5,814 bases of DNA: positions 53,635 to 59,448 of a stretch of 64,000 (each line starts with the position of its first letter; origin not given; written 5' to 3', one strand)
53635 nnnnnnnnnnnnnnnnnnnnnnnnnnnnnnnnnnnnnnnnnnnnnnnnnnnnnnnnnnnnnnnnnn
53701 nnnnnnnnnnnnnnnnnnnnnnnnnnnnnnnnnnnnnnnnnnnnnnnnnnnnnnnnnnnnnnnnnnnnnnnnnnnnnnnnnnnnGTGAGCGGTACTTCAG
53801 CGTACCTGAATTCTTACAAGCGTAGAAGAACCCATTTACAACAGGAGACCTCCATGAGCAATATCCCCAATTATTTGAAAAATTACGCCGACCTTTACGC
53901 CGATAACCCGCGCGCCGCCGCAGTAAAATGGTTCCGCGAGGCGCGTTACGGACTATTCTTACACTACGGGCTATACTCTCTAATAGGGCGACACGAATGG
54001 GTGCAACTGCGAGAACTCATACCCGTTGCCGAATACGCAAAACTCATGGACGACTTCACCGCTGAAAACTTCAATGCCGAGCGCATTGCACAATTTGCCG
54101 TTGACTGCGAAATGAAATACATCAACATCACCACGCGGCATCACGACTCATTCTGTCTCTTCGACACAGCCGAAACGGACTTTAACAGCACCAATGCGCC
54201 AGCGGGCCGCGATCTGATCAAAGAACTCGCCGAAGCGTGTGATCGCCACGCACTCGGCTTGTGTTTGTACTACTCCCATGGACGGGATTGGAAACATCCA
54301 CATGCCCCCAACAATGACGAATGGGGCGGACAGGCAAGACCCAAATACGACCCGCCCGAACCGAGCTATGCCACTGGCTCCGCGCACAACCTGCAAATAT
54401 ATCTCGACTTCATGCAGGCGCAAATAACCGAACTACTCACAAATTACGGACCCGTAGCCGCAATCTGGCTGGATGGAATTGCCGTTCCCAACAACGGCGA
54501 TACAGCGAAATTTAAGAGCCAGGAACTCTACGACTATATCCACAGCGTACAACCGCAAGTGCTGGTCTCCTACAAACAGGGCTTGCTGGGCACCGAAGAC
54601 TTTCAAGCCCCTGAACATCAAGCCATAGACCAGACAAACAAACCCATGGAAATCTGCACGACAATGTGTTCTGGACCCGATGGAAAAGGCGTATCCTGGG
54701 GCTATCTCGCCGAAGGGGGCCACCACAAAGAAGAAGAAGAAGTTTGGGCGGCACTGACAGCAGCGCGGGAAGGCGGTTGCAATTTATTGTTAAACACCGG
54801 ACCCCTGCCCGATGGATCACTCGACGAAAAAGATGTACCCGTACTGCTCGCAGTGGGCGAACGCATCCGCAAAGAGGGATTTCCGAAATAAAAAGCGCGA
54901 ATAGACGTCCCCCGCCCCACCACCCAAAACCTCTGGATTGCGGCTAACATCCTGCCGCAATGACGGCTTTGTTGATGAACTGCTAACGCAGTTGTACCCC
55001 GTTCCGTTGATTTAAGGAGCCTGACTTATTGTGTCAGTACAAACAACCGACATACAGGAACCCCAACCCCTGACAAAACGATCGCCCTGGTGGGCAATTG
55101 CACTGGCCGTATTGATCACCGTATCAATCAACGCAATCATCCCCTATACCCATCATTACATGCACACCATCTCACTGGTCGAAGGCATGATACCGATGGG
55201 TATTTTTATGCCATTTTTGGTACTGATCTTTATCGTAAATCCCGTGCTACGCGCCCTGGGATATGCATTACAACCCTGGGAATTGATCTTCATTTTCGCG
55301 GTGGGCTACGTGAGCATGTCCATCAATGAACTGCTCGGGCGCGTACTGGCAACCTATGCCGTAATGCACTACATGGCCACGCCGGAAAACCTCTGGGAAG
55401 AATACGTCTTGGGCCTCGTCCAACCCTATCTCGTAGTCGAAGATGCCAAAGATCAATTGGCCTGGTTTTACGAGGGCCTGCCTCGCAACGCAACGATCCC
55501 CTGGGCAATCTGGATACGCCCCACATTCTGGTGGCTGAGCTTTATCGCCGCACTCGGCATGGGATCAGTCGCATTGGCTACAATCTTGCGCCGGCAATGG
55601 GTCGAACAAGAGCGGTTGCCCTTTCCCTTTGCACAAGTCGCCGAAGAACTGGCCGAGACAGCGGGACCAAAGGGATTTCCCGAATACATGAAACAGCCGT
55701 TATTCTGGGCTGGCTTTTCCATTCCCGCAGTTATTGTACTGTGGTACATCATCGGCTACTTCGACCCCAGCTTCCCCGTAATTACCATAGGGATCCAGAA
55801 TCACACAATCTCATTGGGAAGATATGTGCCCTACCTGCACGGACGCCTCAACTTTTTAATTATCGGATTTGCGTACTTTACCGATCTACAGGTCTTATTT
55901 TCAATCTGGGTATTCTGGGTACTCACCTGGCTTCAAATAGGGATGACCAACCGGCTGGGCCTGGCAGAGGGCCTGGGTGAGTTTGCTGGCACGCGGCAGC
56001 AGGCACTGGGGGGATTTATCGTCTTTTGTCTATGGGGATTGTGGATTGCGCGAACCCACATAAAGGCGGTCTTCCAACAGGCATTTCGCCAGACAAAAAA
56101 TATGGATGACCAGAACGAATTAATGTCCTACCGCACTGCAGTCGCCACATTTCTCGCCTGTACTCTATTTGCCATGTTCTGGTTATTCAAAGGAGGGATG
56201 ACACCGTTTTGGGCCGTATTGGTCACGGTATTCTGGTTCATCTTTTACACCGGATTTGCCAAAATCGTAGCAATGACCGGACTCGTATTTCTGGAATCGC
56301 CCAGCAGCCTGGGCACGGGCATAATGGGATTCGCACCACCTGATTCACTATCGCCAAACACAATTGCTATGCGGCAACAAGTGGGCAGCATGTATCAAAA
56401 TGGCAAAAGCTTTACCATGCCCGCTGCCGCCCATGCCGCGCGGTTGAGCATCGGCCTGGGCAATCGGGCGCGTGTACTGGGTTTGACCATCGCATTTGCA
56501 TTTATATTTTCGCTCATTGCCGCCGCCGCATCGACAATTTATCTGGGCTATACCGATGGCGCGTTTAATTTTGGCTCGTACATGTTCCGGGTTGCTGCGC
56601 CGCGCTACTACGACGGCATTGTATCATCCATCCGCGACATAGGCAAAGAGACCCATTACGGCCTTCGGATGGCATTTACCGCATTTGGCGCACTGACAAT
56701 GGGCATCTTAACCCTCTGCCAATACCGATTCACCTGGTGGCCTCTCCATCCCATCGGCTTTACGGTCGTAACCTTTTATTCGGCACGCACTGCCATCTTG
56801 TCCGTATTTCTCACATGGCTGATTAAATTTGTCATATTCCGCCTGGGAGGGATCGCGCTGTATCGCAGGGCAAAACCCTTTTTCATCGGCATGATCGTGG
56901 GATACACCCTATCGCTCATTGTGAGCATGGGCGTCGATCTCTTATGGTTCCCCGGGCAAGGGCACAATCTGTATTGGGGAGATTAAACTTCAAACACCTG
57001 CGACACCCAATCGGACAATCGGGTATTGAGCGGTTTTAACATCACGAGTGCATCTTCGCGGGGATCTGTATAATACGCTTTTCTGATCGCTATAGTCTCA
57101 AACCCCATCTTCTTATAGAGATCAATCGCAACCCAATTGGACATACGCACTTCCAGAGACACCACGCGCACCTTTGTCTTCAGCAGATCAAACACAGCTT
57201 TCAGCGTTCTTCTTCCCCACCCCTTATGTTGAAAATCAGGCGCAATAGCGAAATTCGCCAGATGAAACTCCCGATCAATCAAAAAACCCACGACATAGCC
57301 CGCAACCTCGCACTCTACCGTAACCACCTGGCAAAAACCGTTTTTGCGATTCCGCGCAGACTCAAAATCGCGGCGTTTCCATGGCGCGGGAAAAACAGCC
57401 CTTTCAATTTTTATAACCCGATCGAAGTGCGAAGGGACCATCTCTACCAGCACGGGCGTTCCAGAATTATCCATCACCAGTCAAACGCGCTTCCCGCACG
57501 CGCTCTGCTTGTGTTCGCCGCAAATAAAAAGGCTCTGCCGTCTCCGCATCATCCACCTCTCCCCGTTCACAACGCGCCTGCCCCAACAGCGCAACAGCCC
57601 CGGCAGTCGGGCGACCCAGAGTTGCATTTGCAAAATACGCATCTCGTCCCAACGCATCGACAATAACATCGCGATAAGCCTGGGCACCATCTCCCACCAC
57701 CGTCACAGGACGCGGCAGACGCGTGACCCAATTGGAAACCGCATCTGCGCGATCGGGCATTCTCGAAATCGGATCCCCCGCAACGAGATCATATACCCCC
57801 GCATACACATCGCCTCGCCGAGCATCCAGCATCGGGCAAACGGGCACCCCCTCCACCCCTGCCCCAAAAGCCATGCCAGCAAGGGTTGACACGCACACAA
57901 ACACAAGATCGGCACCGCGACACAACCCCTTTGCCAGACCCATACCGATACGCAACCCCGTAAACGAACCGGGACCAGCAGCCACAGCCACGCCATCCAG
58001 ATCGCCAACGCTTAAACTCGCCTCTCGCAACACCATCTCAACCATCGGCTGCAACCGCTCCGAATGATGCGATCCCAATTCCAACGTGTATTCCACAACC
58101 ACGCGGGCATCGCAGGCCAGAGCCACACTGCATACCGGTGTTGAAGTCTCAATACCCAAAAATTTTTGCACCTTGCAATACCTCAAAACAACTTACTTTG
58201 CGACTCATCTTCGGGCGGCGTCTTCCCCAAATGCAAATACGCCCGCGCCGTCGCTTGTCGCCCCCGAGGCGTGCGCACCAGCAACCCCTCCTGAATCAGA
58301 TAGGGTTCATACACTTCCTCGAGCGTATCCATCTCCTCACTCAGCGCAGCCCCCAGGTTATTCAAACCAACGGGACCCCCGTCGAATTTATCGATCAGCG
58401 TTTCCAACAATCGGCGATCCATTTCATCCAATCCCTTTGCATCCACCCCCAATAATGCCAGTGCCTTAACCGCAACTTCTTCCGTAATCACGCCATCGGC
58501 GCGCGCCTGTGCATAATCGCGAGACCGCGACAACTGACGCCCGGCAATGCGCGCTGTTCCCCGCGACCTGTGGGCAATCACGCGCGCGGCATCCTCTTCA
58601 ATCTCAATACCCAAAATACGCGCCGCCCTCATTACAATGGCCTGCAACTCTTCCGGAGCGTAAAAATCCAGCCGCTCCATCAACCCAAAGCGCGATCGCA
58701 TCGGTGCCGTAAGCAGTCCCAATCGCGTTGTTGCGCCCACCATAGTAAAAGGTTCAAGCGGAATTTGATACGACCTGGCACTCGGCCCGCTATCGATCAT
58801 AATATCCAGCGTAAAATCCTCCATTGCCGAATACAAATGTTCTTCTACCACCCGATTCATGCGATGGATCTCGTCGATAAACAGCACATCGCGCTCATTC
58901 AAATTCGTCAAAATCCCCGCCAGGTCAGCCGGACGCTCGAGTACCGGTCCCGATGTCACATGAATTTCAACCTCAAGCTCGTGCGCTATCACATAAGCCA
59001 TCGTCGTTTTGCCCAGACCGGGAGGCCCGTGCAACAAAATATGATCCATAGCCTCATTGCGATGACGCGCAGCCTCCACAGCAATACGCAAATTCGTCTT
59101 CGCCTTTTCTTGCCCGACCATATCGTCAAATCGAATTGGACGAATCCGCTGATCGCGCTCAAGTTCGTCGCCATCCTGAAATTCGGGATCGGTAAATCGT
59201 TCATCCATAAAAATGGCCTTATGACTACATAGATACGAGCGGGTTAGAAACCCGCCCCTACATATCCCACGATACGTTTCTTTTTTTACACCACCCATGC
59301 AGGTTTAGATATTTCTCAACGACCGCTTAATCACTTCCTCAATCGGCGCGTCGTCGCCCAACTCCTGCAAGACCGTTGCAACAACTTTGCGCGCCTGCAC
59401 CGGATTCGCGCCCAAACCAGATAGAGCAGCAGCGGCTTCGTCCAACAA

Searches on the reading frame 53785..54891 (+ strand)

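Call 37: search_protein_families(library=pfam, proteins=[window:53785-54891:+], max_evalue=0.00001)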
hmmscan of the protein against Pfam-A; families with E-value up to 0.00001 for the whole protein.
window:53785-54891:+ (368 aa): 1 family
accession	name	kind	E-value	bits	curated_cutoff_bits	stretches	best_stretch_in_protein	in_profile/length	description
PF01120.23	Alpha_L_fucos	-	1.7e-57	195.9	25.2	1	42-365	22-344/345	Alpha-L-fucosidase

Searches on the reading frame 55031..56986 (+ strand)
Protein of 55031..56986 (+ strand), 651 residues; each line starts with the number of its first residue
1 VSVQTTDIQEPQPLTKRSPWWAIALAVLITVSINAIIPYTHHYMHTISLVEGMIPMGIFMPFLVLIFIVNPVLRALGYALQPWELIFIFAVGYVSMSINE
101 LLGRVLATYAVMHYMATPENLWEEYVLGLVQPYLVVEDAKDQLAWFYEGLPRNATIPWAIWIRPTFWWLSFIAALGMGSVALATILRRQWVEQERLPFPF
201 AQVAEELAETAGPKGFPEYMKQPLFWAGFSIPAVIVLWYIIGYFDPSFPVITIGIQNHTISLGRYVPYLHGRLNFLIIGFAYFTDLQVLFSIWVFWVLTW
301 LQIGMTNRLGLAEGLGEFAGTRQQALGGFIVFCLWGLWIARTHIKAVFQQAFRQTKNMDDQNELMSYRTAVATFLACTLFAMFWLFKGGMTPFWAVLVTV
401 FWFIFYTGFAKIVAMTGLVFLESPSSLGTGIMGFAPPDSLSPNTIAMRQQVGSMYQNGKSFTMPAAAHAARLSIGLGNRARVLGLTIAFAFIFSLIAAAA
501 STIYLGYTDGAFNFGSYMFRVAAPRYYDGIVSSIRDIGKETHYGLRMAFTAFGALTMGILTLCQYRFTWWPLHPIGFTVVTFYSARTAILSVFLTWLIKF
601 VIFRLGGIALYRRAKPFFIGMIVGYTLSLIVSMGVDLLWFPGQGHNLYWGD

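Call 38: search_protein_families(library=pfam, proteins=[window:55031-56986:+], max_evalue=0.00001)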
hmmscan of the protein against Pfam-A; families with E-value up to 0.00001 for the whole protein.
window:55031-56986:+ (651 aa): 2 families
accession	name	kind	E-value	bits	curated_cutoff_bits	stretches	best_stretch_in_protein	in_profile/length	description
PF20581.3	DUF6785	-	7.7e-89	298.9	25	1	20-510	2-498/498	Family of unknown function (DUF6785)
PF20580.3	DUF6784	-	2.6e-22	79.3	26.4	1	548-637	2-91/101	Domain of unknown function (DUF6784)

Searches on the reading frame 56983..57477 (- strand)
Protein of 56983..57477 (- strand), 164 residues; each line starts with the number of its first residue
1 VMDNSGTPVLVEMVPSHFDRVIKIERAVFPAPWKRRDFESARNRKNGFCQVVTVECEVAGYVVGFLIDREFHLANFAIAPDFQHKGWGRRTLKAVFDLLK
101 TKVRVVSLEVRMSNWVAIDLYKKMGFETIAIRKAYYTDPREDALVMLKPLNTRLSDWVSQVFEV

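Call 38: search_protein_families(library=pfam, proteins=[window:56983-57477:-], max_evalue=0.00001)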
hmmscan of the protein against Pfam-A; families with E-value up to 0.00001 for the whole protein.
window:56983-57477:- (164 aa): 4 families
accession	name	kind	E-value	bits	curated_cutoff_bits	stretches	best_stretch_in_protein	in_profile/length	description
PF00583.31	Acetyltransf_1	-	8.3e-15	55.5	20.7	1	19-126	2-116/116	Acetyltransferase (GNAT) family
PF13508.13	Acetyltransf_7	-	1.8e-10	41.4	27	1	51-127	7-83/84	Acetyltransferase (GNAT) domain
PF13673.13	Acetyltransf_10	-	4.6e-10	40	23.6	1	50-129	34-110/128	Acetyltransferase (GNAT) domain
PF08445.16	FR47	-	5.2e-08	33.2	22.1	1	76-129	27-80/86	FR47-like protein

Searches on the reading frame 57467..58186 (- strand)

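Call 38: search_protein_families(library=pfam, proteins=[window:57467-58186:-], max_evalue=0.00001)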
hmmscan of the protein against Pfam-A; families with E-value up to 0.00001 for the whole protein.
window:57467-58186:- (239 aa): 1 family
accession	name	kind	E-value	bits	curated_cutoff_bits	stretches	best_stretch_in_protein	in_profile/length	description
PF00814.31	TsaD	-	7e-31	108.3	24.8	1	39-228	27-261/264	tRNA N6-adenosine threonylcarbamoyltransferase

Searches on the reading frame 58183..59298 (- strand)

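Call 38: search_protein_families(library=pfam, proteins=[window:58183-59298:-], max_evalue=0.00001)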
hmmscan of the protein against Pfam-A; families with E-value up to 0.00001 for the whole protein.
window:58183-59298:- (371 aa): 7 families
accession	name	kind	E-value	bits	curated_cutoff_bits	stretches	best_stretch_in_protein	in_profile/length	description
PF05496.18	RuvB_N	-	2.7e-75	251.9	27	1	52-210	1-159/159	Holliday junction DNA helicase RuvB P-loop domain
PF17864.7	AAA_lid_4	-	1.3e-24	86.2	27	1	213-286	1-74/74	RuvB AAA lid domain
PF05491.19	RuvB_C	-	2.1e-24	85.7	24.7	1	288-357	2-71/72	RuvB C-terminal winged helix domain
PF00004.35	AAA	-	8.7e-20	71.9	21.2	1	87-206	1-125/131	ATPase family associated with various cellular activities (AAA)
PF06068.19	TIP49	-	8.2e-08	32.2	23.8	1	58-115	24-81/347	TIP49 P-loop domain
PF07728.20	AAA_5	-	8.5e-08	32.7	22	1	86-204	1-139/139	AAA domain (dynein-related subfamily)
PF01078.27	Mg_chelatase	-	2.4e-07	30.8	20.3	0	57-105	2-43/207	Magnesium chelatase, subunit ChlI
